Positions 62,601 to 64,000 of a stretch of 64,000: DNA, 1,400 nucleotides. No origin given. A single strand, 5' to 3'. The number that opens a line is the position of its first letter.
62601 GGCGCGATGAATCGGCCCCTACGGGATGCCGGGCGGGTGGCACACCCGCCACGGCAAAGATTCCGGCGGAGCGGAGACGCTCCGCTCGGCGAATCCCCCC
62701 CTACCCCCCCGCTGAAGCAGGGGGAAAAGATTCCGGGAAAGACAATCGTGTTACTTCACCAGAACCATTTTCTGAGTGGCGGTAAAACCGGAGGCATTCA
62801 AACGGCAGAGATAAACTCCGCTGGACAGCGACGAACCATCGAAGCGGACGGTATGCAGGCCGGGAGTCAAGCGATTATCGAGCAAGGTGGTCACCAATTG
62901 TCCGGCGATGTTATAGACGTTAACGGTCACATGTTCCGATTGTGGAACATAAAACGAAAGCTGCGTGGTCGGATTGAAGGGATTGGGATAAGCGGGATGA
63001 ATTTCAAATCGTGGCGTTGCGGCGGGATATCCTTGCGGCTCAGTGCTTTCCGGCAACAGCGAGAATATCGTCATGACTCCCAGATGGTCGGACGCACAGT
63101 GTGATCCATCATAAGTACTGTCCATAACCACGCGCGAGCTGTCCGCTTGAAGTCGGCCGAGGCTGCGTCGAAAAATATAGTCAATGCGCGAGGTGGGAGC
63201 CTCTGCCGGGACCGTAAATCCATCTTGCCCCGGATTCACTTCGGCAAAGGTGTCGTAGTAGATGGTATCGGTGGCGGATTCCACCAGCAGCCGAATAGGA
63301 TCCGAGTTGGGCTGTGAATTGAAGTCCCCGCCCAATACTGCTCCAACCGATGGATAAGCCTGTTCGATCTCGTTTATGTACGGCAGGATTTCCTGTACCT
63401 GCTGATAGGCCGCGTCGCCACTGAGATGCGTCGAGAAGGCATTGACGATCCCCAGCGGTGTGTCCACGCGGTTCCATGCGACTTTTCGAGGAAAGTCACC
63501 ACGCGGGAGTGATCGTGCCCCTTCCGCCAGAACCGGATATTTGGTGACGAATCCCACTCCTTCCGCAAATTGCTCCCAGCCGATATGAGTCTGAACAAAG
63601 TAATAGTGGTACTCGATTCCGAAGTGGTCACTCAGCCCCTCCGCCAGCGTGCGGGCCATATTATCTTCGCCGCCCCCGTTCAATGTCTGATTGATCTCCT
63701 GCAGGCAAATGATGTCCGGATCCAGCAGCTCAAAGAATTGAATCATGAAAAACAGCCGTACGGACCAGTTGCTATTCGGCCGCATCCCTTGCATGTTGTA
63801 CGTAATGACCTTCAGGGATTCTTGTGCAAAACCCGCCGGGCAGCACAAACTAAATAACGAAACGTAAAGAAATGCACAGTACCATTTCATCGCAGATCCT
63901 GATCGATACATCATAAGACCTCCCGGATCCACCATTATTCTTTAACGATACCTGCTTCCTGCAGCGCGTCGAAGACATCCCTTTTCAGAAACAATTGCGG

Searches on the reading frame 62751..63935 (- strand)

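Call 13: search_protein_families(library=pfam, proteins=[window:62751-63935:-], max_evalue=0.01)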
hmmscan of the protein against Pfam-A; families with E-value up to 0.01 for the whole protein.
window:62751-63935:- (394 aa): 3 families
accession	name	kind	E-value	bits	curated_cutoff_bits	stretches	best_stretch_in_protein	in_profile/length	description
PF03372.29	Exo_endo_phos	-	5.5e-19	69.2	24.5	1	44-284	1-225/225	Endonuclease/Exonuclease/phosphatase family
PF18962.6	Por_Secre_tail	-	1.3e-10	41.8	27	1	316-391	2-74/75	Secretion system C-terminal sorting domain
PF13860.13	FlgD_ig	-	0.0019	18.6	27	1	326-381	12-75/79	FlgD Ig-like domain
